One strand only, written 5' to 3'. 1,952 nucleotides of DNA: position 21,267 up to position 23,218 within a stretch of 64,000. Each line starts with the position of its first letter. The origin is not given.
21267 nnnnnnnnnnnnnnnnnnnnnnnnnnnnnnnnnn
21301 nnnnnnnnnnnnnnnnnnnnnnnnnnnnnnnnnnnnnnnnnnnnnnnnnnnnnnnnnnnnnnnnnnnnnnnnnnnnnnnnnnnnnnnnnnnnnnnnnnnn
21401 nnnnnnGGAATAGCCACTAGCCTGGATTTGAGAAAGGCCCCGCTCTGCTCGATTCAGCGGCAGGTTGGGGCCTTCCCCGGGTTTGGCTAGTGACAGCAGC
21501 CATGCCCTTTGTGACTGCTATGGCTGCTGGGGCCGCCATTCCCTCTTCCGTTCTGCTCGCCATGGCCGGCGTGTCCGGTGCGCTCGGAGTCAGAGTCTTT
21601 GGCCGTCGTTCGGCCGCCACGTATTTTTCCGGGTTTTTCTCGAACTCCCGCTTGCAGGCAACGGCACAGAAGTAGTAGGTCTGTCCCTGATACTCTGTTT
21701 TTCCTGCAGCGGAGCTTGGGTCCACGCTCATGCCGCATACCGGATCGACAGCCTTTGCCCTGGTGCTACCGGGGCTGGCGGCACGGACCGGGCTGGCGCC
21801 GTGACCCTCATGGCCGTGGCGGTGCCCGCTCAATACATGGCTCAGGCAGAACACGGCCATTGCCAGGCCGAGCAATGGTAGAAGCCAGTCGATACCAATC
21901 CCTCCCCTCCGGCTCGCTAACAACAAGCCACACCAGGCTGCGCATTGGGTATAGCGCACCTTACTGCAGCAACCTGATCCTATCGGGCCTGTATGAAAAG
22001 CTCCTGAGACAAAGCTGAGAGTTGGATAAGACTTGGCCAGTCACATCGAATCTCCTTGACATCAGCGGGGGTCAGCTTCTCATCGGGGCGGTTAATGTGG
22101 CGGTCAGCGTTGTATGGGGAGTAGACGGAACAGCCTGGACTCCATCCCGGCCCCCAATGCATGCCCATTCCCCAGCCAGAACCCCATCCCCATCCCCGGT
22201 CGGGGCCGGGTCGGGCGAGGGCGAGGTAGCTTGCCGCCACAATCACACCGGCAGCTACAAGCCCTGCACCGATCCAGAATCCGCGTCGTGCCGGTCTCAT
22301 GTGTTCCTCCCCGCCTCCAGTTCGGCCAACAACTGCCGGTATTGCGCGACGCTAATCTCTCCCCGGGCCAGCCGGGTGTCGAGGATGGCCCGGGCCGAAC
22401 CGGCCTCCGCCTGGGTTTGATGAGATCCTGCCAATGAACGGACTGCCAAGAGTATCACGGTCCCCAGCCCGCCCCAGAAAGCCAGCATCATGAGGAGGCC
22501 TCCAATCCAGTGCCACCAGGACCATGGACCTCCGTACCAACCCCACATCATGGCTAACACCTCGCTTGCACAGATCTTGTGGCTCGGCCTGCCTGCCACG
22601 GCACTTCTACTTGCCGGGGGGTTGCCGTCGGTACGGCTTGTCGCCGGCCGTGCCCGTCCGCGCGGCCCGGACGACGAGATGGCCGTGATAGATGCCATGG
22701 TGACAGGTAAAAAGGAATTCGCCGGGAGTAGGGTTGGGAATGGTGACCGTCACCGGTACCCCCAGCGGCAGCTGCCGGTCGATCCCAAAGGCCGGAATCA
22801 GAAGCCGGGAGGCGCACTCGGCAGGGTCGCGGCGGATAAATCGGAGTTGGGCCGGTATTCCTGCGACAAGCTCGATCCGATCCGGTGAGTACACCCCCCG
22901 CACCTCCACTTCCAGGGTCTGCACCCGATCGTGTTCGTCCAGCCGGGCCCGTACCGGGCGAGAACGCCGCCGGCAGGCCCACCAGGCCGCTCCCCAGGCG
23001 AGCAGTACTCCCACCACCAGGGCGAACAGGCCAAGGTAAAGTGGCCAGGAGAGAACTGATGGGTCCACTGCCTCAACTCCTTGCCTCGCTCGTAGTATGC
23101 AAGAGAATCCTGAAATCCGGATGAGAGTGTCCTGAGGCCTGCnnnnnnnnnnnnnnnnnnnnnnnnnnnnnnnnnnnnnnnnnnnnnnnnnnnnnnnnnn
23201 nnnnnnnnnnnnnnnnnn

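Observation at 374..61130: Eight CUT1-type solute-binding protein genes but no ABC permease or ATPase gene in 64 kb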

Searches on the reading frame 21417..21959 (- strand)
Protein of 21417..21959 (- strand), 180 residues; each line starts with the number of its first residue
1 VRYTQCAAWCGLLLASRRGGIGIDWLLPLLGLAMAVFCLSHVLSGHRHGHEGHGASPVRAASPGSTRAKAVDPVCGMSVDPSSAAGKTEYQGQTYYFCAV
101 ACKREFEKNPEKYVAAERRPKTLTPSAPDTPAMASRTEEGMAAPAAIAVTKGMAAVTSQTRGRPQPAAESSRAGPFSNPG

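Call 6: search_protein_families(library=pfam, proteins=[window:21417-21959:-], max_evalue=0.01)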
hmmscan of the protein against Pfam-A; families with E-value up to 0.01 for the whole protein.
window:21417-21959:- (180 aa): 2 families
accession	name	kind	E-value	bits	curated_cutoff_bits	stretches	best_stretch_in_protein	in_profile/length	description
PF04945.19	YHS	-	2.7e-17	62.9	30.3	1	71-116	2-46/47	YHS domain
PF24273.1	TRASH_HVO_1752_C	-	0.0036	17.8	27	1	75-111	7-41/47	HVO_1752, C-terminal TRASH domain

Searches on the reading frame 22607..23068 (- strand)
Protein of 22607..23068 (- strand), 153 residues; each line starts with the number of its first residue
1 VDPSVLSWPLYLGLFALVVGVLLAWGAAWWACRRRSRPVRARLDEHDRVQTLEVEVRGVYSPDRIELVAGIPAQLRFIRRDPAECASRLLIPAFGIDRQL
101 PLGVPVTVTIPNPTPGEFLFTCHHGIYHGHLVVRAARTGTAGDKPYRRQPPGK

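Call 6: search_protein_families(library=pfam, proteins=[window:22607-23068:-], max_evalue=0.01)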
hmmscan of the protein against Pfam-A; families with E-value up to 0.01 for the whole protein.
window:22607-23068:- (153 aa): 2 families
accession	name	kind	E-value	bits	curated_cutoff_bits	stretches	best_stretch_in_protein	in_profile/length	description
PF13473.12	Cupredoxin_1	-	5.3e-15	55.8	27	1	23-133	3-104/104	Cupredoxin-like domain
PF14316.11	DUF4381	-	0.0062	17.3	27.2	1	4-50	11-59/145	Domain of unknown function (DUF4381)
